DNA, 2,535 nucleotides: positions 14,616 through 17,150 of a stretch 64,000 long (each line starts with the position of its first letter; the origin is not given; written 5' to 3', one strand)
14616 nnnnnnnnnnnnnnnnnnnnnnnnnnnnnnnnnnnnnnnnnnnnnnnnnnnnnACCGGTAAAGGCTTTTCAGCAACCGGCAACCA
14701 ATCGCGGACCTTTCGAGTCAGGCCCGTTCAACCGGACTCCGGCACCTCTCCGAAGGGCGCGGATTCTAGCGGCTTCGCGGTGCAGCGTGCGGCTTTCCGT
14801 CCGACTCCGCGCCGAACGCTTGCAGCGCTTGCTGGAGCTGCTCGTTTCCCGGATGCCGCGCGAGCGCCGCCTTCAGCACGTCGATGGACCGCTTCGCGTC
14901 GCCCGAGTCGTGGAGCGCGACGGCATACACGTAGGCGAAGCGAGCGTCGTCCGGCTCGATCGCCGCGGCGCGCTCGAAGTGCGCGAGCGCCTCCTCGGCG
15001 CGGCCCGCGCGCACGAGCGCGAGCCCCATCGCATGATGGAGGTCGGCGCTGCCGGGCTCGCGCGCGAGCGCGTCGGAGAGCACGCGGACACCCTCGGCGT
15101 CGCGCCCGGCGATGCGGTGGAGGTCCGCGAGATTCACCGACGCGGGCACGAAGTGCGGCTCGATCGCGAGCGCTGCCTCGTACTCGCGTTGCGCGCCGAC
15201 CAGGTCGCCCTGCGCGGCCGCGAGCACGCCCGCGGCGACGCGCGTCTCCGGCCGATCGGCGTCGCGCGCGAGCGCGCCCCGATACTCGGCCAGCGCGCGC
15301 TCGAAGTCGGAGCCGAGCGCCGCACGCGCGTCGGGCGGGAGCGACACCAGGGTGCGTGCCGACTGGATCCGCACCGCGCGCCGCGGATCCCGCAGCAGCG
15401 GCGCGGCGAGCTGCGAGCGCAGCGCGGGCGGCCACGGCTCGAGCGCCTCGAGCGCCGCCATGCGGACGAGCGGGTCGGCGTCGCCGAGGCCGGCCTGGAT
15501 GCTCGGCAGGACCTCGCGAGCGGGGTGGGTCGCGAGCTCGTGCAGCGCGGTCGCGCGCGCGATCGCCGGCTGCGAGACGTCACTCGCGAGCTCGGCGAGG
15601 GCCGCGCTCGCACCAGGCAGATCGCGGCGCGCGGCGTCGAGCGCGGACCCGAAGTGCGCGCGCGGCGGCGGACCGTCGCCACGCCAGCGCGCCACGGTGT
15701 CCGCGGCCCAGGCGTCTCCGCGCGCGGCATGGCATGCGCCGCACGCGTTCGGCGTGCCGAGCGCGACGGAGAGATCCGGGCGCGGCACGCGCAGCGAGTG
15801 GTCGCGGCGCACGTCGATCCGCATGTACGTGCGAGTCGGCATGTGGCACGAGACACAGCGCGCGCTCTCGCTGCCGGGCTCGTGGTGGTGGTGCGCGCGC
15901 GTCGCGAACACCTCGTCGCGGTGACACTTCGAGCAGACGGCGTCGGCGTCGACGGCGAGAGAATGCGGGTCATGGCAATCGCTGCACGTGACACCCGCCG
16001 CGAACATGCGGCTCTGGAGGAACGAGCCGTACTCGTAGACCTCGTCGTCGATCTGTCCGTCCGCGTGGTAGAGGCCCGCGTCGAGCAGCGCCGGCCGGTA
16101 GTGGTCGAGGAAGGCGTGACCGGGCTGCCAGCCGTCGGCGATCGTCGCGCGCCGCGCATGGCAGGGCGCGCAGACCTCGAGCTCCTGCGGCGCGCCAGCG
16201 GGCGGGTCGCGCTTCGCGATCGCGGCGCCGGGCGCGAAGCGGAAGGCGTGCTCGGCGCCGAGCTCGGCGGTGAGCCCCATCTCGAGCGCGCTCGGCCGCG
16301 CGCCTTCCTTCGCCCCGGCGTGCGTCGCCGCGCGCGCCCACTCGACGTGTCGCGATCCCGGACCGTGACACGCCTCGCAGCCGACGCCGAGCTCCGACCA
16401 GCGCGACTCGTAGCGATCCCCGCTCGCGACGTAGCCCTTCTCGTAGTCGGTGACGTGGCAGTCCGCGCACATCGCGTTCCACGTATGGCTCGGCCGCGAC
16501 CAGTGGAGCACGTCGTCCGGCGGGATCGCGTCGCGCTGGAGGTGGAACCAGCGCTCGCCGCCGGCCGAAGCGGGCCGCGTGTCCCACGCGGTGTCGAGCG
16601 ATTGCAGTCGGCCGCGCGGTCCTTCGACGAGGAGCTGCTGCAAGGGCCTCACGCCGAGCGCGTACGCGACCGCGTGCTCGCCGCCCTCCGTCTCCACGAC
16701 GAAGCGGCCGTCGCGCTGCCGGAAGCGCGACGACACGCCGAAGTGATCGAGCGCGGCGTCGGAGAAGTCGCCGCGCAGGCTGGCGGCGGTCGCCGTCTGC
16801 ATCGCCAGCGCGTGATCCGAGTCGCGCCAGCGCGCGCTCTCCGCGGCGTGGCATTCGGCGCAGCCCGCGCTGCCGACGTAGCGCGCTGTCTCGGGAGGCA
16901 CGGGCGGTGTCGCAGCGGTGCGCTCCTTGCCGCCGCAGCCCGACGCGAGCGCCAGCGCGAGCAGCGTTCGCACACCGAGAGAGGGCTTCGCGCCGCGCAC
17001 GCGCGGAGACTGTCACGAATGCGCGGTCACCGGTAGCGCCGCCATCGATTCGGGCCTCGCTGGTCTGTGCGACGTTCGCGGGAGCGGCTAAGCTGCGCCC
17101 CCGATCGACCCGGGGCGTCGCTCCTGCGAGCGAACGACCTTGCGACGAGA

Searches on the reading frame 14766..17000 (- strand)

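Call 78: search_protein_families(library=pfam, proteins=[window:14766-17000:-], max_evalue=0.00001)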
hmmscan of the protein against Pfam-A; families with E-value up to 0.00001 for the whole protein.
window:14766-17000:- (744 aa): 9 families
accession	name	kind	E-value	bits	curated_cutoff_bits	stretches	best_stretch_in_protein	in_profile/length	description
PF14559.12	TPR_19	-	5.4e-16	59.1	25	2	662-726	1-65/68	Tetratricopeptide repeat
PF07719.23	TPR_2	-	1.5e-12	47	27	0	652-685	1-34/34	Tetratricopeptide repeat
PF13428.12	TPR_14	-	1e-10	41.6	23.5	0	653-693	2-42/44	Tetratricopeptide repeat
PF13431.12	TPR_17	-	8e-10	38.7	24.4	0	643-672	4-33/34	Tetratricopeptide repeat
PF13414.12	TPR_11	-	1e-08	35.1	26.8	0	659-699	1-41/42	TPR repeat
PF13432.12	TPR_16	-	1.1e-08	35.8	32.7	1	657-719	2-64/65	Tetratricopeptide repeat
PF13435.11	Cytochrome_C554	-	2.2e-08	35.3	20.8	0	172-213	45-84/84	Cytochrome c554 and c-prime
PF13429.12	TPR_15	-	4e-07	30.2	26.2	1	588-715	150-277/280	Tetratricopeptide repeat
PF23914.1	TPR_CcmH_CycH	-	1.3e-06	28.8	42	0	643-736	41-136/158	Cytochrome c-type biogenesis protein H TPR domain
